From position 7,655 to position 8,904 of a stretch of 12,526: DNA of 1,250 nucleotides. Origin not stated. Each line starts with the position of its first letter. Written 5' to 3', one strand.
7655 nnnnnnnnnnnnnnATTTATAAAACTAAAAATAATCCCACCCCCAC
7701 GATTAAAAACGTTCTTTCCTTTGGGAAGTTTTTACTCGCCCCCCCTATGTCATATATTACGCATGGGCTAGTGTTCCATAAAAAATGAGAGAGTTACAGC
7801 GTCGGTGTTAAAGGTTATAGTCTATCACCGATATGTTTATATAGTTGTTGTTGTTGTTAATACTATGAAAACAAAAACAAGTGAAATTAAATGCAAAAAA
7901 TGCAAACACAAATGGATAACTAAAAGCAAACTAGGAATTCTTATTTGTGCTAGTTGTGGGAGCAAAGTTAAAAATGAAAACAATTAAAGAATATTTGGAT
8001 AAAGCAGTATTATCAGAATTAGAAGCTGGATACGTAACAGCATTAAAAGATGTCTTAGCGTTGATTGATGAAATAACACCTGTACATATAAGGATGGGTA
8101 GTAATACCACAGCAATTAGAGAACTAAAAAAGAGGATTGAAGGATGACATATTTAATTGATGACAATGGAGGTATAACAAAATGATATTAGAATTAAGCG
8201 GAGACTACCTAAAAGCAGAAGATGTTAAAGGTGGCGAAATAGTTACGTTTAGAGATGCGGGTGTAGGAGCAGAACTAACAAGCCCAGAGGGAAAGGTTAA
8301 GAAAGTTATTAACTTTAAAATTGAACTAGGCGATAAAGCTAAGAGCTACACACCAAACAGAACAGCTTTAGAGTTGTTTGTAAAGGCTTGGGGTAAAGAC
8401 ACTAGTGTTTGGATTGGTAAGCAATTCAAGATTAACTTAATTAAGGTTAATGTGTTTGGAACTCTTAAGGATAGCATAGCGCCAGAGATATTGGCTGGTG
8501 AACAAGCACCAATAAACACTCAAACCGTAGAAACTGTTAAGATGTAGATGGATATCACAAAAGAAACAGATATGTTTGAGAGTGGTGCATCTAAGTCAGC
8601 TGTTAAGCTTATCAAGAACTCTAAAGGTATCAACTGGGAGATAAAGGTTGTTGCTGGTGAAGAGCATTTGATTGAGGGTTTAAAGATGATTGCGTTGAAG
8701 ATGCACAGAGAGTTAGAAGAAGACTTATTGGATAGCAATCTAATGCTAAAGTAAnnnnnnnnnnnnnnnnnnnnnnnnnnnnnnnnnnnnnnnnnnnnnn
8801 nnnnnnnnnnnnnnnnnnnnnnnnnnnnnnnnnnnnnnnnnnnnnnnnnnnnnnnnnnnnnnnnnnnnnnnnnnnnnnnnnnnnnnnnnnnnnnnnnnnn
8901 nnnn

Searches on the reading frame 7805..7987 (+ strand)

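Call 61: search_protein_families(library=pfam, proteins=[window:7805-7987:+], max_evalue=1)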
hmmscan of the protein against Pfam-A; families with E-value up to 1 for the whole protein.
window:7805-7987:+ (60 aa): 19 families
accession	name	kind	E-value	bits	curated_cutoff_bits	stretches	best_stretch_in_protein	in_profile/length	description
PF17032.10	Zn_ribbon_15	-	0.00013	23.1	28.9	1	3-59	13-66/73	zinc-ribbon family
PF08271.17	Zn_Ribbon_TF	-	0.00034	20.5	29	1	29-59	2-33/43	TFIIB zinc-binding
PF08792.16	A2L_zn_ribbon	-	0.0006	19.9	22.9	1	27-53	3-29/33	A2L zinc ribbon domain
PF16002.10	Headcase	-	0.0011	18.9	27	1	3-41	96-134/198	Headcase protein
PF13717.11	Zn_ribbon_4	-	0.0042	17.4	30.3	1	21-37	19-35/36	zinc-ribbon domain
PF01155.25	HypA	-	0.0043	17.5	28.9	1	21-54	64-95/112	Hydrogenase/urease nickel incorporation, metallochaperone, hypA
PF03604.18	Zn_ribbon_RPAB4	-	0.0056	16.8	24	0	25-40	15-30/32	DNA directed RNA polymerase, 7 kDa subunit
PF01780.25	Ribosomal_L37ae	-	0.013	16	21.9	1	17-55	23-61/85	Ribosomal L37ae protein family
PF19134.6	DUF5817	-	0.025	15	31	1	28-56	4-32/57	Domain of unknown function (DUF5817)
PF14599.11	zinc_ribbon_6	-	0.026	14.9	27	1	20-53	22-55/59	Zinc-ribbon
PF01096.23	Zn_ribbon_TFIIS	-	0.029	14.6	21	1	25-37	26-38/39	Transcription factor S-II (TFIIS)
PF01667.23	Ribosomal_S27e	-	0.033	14.3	24.5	1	22-55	2-36/55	Ribosomal protein S27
PF23455.1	DUF7129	-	0.039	14.2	30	1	25-57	9-39/45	Domain of unknown function (DUF7129)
PF13248.11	Zn_ribbon_3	-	0.049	13.6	27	0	47-54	18-25/26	zinc-ribbon domain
PF24458.1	DUF7573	-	0.15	12.5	30.2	0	19-51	3-36/39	Domain of unknown function (DUF7573)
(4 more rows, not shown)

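Call 62: search_protein_families(library=phrogs, proteins=[window:7805-7987:+], max_evalue=0.1)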
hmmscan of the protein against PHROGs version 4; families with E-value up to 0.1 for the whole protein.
window:7805-7987:+ (60 aa): 8 families
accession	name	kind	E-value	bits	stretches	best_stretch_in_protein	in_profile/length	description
phrog_5602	-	unknown function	0.00053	20.6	1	21-59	11-56/60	-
phrog_4875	-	unknown function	0.00075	20.6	1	19-59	4-44/77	-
phrog_6422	-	moron, auxiliary metabolic gene and host takeover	0.009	17.4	1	21-59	1-44/120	Lar-like restriction alleviation protein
phrog_6094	-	unknown function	0.012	16.4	1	29-57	81-110/142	-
phrog_21525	-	unknown function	0.029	15.9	1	17-59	61-107/108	-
phrog_16564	-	unknown function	0.046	14.6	1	22-58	89-121/154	-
phrog_7696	-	unknown function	0.065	14.1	1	11-57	7-56/78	-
phrog_14388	-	moron, auxiliary metabolic gene and host takeover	0.086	14.4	1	10-54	21-65/82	membrane protein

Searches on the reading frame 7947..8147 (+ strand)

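Call 61: search_protein_families(library=pfam, proteins=[window:7947-8147:+], max_evalue=1)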
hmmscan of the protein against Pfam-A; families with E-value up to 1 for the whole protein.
window:7947-8147:+ (66 aa): 1 family
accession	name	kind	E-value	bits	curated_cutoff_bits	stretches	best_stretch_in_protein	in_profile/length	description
PF12243.14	CTK3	-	0.11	13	23.7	1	12-61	63-114/124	CTD kinase subunit gamma CTK3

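Call 62: search_protein_families(library=phrogs, proteins=[window:7947-8147:+], max_evalue=0.1)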
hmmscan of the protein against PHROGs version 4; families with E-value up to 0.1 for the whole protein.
window:7947-8147:+ (66 aa): 0 families

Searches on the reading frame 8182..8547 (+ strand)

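Call 7: search_protein_families(library=pfam, proteins=[window:8182-8547:+], max_evalue=0.01)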
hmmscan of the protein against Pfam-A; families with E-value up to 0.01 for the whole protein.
window:8182-8547:+ (121 aa): 0 families

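Call 8: search_protein_families(library=phrogs, proteins=[window:8182-8547:+], max_evalue=0.001)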
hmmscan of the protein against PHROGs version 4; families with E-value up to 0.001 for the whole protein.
window:8182-8547:+ (121 aa): 1 family
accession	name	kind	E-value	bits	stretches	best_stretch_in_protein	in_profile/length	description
phrog_11517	-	unknown function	2.8e-05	25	1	8-84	13-82/188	-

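Call 61: search_protein_families(library=pfam, proteins=[window:8182-8547:+], max_evalue=1)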
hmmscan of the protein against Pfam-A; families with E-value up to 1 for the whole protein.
window:8182-8547:+ (121 aa): 0 families

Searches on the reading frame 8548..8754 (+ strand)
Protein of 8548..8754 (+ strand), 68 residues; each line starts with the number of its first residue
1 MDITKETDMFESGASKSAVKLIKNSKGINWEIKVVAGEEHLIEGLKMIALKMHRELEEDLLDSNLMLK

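Call 48: find_encoding_contigs(protein=window:8548-8754:+, flank=3000, max_places=10)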
Protein window:8548-8754:+ (68 aa): 22 contigs read that carry it; 10 places shown.
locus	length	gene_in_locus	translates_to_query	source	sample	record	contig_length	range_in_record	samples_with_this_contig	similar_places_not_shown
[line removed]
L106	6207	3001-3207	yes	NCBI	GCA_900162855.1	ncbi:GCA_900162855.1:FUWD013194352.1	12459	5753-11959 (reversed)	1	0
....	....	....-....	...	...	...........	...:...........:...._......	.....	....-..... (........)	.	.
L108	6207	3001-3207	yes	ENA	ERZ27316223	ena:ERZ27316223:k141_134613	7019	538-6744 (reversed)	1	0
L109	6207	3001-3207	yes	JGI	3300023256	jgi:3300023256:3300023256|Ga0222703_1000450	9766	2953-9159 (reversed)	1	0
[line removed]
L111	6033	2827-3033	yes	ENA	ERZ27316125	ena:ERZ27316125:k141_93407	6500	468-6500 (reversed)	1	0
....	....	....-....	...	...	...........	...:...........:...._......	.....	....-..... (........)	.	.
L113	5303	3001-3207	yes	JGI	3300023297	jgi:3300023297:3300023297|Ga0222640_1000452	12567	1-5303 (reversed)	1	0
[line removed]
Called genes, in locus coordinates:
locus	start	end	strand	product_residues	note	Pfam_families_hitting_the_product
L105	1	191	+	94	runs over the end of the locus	?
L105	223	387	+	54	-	-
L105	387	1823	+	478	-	-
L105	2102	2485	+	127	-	-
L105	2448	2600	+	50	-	-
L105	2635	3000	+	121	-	-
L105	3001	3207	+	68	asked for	-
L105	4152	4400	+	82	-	-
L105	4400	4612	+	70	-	-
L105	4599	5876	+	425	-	PF03237:Terminase_6N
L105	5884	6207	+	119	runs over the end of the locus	-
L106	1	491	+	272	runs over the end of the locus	PF13385:Laminin_G_3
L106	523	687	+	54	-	-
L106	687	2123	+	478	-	-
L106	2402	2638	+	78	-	-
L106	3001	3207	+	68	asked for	-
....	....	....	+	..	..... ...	-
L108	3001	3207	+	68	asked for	-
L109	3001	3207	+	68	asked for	-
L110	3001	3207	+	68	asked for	-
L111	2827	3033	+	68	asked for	-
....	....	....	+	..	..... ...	-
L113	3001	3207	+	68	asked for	-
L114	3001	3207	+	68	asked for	-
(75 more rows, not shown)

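Call 61: search_protein_families(library=pfam, proteins=[window:8548-8754:+], max_evalue=1)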
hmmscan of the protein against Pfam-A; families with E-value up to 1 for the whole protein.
window:8548-8754:+ (68 aa): 0 families

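Call 62: search_protein_families(library=phrogs, proteins=[window:8548-8754:+], max_evalue=0.1)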
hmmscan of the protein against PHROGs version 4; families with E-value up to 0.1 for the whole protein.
window:8548-8754:+ (68 aa): 1 family
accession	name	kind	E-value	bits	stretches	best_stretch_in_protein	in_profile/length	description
phrog_12623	-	unknown function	0.015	16.2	1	16-50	32-67/75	-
